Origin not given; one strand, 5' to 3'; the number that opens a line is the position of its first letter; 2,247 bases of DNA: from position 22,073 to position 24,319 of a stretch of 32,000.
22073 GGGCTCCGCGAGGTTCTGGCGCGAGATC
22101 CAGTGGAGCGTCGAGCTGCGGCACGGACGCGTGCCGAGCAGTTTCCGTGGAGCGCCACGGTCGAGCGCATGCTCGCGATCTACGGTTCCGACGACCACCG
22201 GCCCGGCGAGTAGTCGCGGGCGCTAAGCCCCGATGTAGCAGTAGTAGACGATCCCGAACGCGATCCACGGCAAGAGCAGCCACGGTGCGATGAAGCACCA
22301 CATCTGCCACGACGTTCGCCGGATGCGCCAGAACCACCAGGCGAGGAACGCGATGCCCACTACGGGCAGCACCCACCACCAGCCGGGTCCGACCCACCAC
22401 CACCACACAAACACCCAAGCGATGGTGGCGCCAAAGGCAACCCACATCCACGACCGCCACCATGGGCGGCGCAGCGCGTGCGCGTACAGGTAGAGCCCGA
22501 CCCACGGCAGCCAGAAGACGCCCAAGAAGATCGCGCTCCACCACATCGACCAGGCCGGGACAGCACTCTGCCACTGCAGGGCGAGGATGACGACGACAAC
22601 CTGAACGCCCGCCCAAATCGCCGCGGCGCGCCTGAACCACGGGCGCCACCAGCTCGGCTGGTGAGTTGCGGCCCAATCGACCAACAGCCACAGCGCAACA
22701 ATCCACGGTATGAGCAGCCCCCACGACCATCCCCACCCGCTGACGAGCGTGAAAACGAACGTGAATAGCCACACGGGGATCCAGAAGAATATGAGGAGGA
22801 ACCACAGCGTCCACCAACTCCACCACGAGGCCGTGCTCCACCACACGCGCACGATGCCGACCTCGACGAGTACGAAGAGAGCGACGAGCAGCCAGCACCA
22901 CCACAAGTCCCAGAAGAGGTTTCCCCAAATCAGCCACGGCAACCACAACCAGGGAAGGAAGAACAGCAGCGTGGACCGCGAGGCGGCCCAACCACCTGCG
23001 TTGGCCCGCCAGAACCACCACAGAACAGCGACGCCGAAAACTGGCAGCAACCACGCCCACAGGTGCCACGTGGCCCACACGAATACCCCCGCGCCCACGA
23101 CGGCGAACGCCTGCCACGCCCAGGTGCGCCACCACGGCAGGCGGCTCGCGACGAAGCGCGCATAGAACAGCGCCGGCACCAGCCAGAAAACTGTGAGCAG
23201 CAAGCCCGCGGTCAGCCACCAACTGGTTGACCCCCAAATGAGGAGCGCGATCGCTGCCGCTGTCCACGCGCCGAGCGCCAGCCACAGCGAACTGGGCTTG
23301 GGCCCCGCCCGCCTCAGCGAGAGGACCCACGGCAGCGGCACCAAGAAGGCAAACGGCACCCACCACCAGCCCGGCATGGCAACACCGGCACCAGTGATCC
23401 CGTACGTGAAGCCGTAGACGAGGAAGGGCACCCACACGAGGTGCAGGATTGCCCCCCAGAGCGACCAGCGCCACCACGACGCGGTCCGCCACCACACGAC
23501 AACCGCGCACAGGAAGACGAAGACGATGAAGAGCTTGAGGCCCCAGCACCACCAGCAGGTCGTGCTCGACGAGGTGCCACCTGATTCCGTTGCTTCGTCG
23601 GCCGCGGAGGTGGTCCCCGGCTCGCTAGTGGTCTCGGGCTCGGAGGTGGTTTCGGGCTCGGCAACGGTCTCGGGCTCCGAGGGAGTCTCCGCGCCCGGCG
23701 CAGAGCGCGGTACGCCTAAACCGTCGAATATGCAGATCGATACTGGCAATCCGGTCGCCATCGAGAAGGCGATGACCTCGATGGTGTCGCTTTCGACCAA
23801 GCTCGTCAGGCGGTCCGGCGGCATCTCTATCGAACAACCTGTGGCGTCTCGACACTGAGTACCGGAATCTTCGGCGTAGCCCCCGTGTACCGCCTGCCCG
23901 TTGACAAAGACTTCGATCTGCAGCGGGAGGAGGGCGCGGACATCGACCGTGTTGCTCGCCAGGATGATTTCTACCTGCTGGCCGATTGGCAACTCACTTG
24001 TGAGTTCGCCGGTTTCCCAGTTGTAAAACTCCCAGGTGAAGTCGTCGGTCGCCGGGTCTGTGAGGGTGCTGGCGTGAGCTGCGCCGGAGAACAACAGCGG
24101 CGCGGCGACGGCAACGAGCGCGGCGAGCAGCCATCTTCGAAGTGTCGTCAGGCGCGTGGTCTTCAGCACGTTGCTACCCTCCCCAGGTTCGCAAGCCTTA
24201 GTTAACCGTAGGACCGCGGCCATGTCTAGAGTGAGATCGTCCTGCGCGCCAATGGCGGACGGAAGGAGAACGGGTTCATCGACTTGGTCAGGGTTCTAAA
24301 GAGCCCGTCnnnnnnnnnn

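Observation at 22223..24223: Extraordinarily tryptophan-rich polytopic membrane protein with no family I can name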

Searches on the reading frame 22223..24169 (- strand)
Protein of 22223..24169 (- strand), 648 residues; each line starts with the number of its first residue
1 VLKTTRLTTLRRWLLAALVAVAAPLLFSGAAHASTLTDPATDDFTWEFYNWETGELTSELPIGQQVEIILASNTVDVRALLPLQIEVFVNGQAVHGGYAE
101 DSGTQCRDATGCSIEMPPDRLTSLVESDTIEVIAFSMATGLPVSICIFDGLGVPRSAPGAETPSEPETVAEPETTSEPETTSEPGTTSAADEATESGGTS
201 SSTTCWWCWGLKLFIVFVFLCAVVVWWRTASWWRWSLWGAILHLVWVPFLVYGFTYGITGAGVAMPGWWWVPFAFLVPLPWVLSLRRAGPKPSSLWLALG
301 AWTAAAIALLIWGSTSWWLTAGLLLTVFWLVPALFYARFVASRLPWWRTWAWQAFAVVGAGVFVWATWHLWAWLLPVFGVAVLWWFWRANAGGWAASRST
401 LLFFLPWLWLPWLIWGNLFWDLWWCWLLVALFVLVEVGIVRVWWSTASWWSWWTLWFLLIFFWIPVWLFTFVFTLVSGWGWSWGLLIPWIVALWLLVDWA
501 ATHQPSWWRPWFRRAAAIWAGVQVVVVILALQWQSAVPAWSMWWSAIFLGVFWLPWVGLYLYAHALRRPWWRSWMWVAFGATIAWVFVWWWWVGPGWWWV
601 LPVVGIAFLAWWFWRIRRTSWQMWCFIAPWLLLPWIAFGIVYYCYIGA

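Call 4: search_protein_families(library=pfam, proteins=[window:22223-24169:-], max_evalue=10)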
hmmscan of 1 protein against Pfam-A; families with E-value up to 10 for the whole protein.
window:22223-24169:- (648 aa): 0 families
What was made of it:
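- On TspO/MBR (PF03073): No Pfam hit at E <= 10 (call 4).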

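Call 5: search_protein_families(library=ncbifam, proteins=[window:22223-24169:-], max_evalue=10)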
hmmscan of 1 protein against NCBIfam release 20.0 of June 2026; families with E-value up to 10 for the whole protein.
window:22223-24169:- (648 aa): 2 families
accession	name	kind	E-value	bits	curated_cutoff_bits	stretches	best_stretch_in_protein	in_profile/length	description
NF033629.0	RiPP_CPAC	subfamily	0.095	12.9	60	1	182-210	18-46/52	RiPP peptide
TIGR04216.1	halo_surf_glyco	exception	0.16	10.2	400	1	158-204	716-762/784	HVO_2072 family ArtA-dependent S-layer glycoprotein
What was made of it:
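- On DsbB (PF02600) / VKOR (PF07884): No Pfam match at E <= 10 and no NCBIfam match to these families (the only NCBIfam hits were two unrelated sub-threshold ones) (calls 4, 5).
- On DsbD/CcdA (PF02683): No Pfam match at E <= 10 and no NCBIfam match to this family (calls 4, 5).
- Tried and rejected: NCBIfam at E <= 10 returned only noise in the linker: RiPP_CPAC E 0.095 and an S-layer glycoprotein E 0.16 (calls 4, 5).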

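Call 7: find_homologous_proteins(query=window:22223-24169:-, max_evalue=0.001)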
Query window:22223-24169:- (648 aa): 2 proteins with E <= 0.001 among 8000 candidates.
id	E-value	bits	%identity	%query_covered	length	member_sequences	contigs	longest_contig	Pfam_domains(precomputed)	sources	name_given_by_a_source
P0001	9.6e-14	68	30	68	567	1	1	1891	-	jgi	jgi:hypothetical protein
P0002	1.5e-11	61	27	91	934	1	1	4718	-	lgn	-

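Call 14: find_encoding_contigs(protein=P0002, flank=10000)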
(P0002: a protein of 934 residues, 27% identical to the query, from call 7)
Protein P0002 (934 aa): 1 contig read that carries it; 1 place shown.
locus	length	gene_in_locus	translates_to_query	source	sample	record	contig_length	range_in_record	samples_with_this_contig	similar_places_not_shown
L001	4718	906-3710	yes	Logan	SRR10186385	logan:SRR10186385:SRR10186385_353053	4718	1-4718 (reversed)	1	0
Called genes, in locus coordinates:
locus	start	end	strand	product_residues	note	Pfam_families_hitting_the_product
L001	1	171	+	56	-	?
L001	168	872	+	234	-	PF13489:Methyltransf_23, PF08241:Methyltransf_11, PF13649:Methyltransf_25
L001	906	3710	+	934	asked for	-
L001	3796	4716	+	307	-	?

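Call 15: find_encoding_contigs(protein=P0001, flank=10000)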
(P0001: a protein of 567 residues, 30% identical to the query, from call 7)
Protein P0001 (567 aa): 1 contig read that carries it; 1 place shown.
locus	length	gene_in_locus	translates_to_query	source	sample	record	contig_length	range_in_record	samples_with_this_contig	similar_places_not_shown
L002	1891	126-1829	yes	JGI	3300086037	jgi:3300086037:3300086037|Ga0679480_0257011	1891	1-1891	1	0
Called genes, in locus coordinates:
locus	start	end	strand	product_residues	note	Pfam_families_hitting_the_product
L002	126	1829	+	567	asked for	-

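Call 17: search_protein_representatives(protein=window:22223-24169:-)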
Query: 648 residues. Proteins with E-value up to 0.001 (for the whole library): 31; up to 1e-10: 7; up to 1e-30: 2. The best 31 are listed.
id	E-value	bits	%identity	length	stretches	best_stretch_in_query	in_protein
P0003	5.6e-52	193.2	41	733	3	400-646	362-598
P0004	3.3e-37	144.3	64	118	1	530-644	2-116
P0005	6.1e-19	83.9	42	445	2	384-646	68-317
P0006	9.6e-19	83.2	35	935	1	160-644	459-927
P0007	5.0e-17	77.6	42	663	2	391-645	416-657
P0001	3.1e-14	68.3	38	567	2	421-615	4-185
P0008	2.1e-11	58.9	39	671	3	387-645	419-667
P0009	1.6e-09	52.7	42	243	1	17-117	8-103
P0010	2.4e-09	52.2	37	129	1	525-647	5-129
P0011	1.5e-08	49.5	46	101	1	551-645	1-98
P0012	1.3e-07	46.4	39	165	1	499-639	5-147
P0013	2.5e-07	45.5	37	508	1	166-253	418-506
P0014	1.4e-06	43.0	39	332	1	23-117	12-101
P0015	1.9e-06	42.6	65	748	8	159-191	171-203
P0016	8.9e-06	40.4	35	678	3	371-646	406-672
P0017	1.2e-05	40.0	44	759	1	38-118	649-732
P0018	1.7e-05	39.4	34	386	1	38-171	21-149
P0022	9.4e-05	37.0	41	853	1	44-135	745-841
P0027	5.1e-04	34.5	35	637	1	43-137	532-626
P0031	7.7e-04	34.0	46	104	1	60-118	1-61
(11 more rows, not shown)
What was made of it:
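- On New Trp-rich hairpin-repeat membrane family (defined here from its members): phmmer E 5.6e-52 to P0003 and 3.3e-37 to P0004 (call 17).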

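Call 38: find_encoding_contigs(protein=P0003, flank=10000)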
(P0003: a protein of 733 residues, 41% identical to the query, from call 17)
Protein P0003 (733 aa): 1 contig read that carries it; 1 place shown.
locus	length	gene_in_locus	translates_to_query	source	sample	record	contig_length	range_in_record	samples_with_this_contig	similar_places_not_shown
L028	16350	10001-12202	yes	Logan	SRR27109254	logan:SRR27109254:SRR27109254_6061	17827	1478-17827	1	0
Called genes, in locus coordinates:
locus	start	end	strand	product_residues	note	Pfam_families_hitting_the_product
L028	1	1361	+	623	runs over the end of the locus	PF04542:Sigma70_r2, PF07638:Sigma70_ECF (weak), PF04545:Sigma70_r4 (weak), PF08281:Sigma70_r4_2, PF02012:BNR (faint)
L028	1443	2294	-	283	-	PF08843:AbiEii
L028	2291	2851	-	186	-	PF13338:AbiEi_4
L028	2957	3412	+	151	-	-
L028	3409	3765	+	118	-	PF18480:DUF5615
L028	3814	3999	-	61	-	-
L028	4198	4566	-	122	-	-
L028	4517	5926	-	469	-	PF01637:ATPase_2, PF13191:AAA_16, PF03008:DUF234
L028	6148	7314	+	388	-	PF13173:AAA_14, PF13635:DUF4143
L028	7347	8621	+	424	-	PF00275:EPSP_synthase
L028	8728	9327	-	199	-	PF08808:RES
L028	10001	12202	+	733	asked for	-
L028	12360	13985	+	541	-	-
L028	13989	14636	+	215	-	PF04203:Sortase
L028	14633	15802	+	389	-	-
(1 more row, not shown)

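Call 39: find_encoding_contigs(protein=P0004, flank=10000)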
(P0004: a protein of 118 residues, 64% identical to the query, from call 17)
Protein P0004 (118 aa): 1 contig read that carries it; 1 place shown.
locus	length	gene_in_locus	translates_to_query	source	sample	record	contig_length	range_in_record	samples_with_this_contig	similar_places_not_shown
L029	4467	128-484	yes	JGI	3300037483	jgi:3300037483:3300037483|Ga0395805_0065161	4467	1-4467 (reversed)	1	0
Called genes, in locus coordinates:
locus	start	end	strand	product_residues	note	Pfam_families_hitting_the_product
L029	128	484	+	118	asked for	-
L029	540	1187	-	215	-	PF00440:TetR_N, PF13305:TetR_C_33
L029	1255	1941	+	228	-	-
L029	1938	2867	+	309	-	PF01370:Epimerase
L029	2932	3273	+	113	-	PF09966:DUF2200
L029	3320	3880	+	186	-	PF01872:RibD_C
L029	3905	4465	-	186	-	?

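Call 53: search_protein_families(library=pfam, proteins=[P0002, P0009, P0014, P0018, P0022, P0017, P0027, P0007], max_evalue=0.01)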
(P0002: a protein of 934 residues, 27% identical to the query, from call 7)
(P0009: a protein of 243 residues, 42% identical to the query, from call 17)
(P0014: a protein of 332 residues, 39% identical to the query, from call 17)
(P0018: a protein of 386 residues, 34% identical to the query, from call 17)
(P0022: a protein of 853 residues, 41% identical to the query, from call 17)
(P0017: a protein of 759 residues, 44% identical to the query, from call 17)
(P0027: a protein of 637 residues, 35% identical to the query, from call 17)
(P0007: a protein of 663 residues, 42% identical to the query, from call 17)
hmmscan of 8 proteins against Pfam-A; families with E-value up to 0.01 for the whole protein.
P0002 (934 aa): 1 family
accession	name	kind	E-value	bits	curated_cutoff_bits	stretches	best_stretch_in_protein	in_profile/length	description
PF05283.16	MGC-24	-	0.002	18.9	28.5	1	458-528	64-133/140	Multi-glycosylated core protein 24 (MGC-24), sialomucin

P0009 (243 aa): 0 families

P0014 (332 aa): 0 families

P0018 (386 aa): 0 families

P0022 (853 aa): 1 family
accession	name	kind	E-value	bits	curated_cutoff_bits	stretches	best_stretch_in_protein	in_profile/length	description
PF00395.25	SLH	-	5.7e-22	77.9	20.8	2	163-206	1-44/44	S-layer homology domain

P0017 (759 aa): 0 families

P0027 (637 aa): 0 families

P0007 (663 aa): 0 families

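Call 59: find_encoding_contigs(protein=P0007, flank=10000)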
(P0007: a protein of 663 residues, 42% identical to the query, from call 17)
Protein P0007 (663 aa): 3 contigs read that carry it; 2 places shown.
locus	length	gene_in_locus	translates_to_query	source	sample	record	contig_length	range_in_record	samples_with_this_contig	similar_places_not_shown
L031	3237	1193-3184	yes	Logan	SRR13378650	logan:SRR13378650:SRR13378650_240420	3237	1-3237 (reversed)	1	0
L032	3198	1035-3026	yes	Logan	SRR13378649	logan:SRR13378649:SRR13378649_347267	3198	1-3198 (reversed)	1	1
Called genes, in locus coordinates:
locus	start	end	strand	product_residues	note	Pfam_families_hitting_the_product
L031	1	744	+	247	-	?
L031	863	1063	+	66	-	PF12728:HTH_17, PF13411:MerR_1 (weak), PF00376:MerR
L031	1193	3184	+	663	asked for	-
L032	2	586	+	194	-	?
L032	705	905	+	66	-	PF12728:HTH_17, PF13411:MerR_1 (weak), PF00376:MerR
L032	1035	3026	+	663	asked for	-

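Call 60: find_encoding_contigs(protein=P0008, flank=10000)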
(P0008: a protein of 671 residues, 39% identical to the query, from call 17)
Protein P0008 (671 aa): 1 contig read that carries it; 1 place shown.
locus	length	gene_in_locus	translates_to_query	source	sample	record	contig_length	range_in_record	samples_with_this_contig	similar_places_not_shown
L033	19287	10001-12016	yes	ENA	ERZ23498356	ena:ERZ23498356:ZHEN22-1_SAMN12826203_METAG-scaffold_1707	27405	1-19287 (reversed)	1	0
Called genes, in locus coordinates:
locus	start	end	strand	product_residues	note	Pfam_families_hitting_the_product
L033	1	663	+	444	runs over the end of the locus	PF05496:RuvB_N, PF13191:AAA_16 (weak), PF00004:AAA, PF07728:AAA_5 (weak), PF13173:AAA_14 (weak), PF13401:AAA_22 (weak), PF16193:AAA_assoc_2, PF12002:MgsA_C, +2 more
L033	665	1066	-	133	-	PF07883:Cupin_2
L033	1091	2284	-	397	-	PF00155:Aminotran_1_2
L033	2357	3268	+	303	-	PF00561:Abhydrolase_1, PF12146:Hydrolase_4, PF06821:Ser_hydrolase (faint), PF12697:Abhydrolase_6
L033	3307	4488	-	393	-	PF07992:Pyr_redox_2, PF21706:FCSD_central (weak)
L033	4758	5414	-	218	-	PF00753:Lactamase_B (weak)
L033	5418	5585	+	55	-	-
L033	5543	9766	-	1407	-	PF00082:Peptidase_S8, PF13750:Big_3_3 (faint), PF00041:fn3, PF09136:Glucodextran_B (faint), PF17936:Big_6 (weak), PF19077:Big_13, PF17936:Big_6 (weak), PF19077:Big_13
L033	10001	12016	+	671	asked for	-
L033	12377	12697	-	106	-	PF13370:Fer4_13 (weak), PF13459:Fer4_15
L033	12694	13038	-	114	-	PF04545:Sigma70_r4 (faint), PF13384:HTH_23 (faint)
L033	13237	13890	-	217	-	PF05552:MS_channel_1st_1 (weak)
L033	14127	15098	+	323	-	PF00106:adh_short, PF08659:KR, PF13561:adh_short_C2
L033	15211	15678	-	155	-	PF07452:CHRD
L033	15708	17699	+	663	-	PF03706:LPG_synthase_TM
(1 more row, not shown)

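Call 86: find_encoding_contigs(protein=P0009, flank=5000)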
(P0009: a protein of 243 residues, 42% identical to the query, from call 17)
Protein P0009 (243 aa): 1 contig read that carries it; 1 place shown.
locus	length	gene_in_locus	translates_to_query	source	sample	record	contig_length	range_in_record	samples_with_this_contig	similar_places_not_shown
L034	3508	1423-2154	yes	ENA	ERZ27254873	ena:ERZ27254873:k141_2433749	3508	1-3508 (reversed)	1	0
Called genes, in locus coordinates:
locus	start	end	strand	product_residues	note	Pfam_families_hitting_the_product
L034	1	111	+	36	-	?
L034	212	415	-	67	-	-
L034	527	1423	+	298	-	PF14257:DUF4349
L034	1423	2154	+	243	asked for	-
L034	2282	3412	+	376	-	PF11139:SfLAP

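Call 91: search_protein_families(library=padloc, proteins=[window:22223-24169:-], max_evalue=0.01)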
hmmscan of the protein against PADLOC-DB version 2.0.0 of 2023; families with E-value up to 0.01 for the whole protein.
window:22223-24169:- (648 aa): 0 families
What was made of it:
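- There are no PADLOC hits (call 91).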

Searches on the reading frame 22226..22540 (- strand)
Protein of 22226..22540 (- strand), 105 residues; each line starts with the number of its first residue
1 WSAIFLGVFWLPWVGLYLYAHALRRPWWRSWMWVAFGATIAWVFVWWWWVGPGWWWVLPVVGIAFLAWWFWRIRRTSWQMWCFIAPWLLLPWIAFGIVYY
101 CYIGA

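Call 32: find_related_loci(query=A3, collection=metagenome_contigs, flank=10000)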
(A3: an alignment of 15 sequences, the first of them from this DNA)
Query A3 (105 aa) in metagenome_contigs; peptide patterns used: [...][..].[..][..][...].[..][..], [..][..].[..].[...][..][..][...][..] (x = any residue, [..] = any of these).
263 stretches matched a pattern; 13 encode a relative of the query (tblastn E <= 1e-3); 13 distinct loci.
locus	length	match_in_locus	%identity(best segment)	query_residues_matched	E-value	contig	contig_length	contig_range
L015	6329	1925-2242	42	3-105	4e-20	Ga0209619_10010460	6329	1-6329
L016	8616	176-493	42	3-105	1e-19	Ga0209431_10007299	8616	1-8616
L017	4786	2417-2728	40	3-103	1e-17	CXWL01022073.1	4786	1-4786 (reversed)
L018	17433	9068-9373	39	3-101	3e-14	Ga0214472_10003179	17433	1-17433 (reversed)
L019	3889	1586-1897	37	3-103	4e-13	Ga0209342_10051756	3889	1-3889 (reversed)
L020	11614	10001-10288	38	3-94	2e-12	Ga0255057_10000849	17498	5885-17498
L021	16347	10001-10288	36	3-94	3e-11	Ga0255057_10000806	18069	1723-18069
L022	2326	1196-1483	36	3-94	5e-11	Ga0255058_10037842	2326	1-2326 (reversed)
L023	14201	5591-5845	41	14-94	2e-10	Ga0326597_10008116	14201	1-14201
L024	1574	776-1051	42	14-102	3e-9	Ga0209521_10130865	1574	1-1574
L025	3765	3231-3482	38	15-94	3e-8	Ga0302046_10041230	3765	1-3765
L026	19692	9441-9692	35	15-94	5e-7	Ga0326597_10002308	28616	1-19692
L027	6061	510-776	37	18-101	9e-6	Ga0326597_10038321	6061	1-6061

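Call 78: find_related_loci(query=A3, collection=viral_contigs, flank=5000)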
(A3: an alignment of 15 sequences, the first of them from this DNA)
Query A3 (105 aa) in viral_contigs; peptide patterns used: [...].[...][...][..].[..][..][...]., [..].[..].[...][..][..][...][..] (x = any residue, [..] = any of these).
112 stretches matched a pattern, but none encodes a relative of the query by tblastn (E <= 1e-3).
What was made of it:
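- Tried and rejected: The viral_contigs scan found nothing (call 78).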
